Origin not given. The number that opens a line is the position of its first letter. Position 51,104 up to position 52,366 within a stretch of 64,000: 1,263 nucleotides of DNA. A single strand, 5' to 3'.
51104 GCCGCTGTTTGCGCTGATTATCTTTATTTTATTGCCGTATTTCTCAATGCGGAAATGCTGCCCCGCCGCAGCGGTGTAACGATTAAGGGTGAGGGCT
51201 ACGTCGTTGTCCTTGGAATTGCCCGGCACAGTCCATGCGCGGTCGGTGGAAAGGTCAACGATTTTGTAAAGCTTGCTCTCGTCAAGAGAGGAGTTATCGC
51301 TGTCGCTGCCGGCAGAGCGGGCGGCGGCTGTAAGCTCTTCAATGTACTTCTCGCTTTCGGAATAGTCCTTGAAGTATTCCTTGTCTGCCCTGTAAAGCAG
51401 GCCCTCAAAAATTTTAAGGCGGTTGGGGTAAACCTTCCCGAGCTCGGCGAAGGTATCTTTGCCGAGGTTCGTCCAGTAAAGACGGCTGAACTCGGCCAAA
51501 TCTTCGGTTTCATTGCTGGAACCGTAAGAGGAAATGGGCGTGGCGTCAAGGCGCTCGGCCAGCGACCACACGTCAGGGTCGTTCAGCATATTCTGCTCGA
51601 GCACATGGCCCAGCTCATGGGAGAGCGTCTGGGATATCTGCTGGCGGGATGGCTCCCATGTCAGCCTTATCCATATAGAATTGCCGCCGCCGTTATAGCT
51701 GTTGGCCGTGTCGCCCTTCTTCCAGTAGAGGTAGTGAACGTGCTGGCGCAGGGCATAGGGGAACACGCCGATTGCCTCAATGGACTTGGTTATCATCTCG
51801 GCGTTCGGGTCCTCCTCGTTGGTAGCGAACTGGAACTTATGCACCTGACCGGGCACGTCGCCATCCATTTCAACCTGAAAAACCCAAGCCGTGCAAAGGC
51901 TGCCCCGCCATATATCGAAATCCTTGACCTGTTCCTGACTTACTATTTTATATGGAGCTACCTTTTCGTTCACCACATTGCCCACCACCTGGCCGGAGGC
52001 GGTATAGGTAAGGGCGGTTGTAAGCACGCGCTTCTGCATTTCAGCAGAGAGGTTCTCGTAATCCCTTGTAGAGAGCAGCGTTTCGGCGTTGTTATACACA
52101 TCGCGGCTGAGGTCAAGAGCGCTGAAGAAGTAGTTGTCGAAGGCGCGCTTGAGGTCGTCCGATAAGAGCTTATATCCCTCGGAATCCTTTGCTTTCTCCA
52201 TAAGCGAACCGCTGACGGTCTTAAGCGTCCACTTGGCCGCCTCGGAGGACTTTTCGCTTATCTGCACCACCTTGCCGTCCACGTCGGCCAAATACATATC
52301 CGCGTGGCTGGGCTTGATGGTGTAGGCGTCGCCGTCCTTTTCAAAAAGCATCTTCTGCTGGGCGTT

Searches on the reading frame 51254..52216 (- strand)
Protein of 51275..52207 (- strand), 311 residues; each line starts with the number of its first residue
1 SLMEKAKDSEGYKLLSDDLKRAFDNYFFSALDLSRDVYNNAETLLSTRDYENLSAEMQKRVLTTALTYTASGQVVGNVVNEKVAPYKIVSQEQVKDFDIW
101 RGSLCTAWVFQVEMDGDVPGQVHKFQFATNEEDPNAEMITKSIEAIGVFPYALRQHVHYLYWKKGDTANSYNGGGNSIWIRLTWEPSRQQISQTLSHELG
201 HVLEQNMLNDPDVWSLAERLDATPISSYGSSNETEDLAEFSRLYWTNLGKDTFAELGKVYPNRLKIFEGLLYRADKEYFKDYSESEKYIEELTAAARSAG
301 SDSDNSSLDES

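Call 30: search_protein_families(library=pfam, proteins=[window:51275-52207:-], max_evalue=10)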
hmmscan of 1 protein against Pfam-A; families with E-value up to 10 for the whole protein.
seq(311 aa): 0 families
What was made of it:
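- On M34 / ATLF-like peptidase (partner gene): The central domain gets no Pfam hit even at E 10 (call 30).
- Closest known: ATLF/M34 peptidases: anthrax lethal factor and Pro-Pro endopeptidases PPEP-1/2/3. Different: No hit to the Pfam ATLF model (call 30).
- Tried and rejected: Pfam gave nothing for the peptidase's central domain (call 30).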

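Call 47: find_homologous_proteins(query=window:51275-52207:-, max_evalue=0.001)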
Query seq(311 aa) (311 aa): 2 proteins with E <= 0.001 among 2157 candidates.
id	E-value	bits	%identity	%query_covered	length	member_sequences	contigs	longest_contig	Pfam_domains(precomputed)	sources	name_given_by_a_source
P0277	3.7e-158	543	79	100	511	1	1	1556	PF14200.13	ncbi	ncbi:MAG: RICIN domain-containing protein, partial [Clostridia bacterium]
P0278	2.1e-66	242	58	64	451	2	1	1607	PF14200.13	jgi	jgi:hypothetical protein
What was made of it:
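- Tried and rejected: The word-indexed homologue search for the peptidase returned only 2 proteins (call 47).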

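Call 60: predict_structure(alignment_id=A4)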
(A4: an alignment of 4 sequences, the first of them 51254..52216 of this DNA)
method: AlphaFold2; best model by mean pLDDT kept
length: 321 residues; sequences in the alignment: 4
mean_pLDDT: 80.5   pTM: 0.80
mean pLDDT of the five models: 80.5, 79.6, 74.7, 68.6, 62.2
residues with pLDDT >= 90: 112; 70-90: 144; 50-70: 43; < 50: 22
segments of 3 or more residues with pLDDT < 50: 304-321
pLDDT, mean of each block of 10 residues (from residue 1): 80 91 79 77 88 94 85 59 84 94 79 95 93 92 93 91 79 63 79 87 86 77 61 64 87 84 87 93 93 84 47 37 31
secondary structure, 60 per line:
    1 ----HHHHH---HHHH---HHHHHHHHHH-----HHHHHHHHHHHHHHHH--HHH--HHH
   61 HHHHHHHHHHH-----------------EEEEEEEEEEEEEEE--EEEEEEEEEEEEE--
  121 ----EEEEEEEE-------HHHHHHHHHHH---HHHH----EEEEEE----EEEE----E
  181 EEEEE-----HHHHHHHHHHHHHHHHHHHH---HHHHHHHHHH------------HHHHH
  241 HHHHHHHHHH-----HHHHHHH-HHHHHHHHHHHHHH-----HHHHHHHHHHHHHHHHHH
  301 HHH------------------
elements in order: H5-9 H13-16 H20-29 H35-50 H58-71 E89-103 E106-118 E125-132 H140-150 H154-157 E162-167 E172-175 E180-185 H191-210 H214-223 H236-250 H256-262 H264-277 H283-303

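Call 93: find_related_loci(query=A3, collection=metagenome_contigs, flank=7000)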
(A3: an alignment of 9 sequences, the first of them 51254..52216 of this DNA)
Query A3 (321 aa) in metagenome_contigs; peptide patterns used: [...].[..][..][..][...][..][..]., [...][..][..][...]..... (x = any residue, [..] = any of these).
600 stretches matched a pattern (row limit reached: there are more); 1 encode a relative of the query (tblastn E <= 1e-3); 1 distinct loci.
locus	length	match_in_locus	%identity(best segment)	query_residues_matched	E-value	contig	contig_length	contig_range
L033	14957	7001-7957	50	1-321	3e-101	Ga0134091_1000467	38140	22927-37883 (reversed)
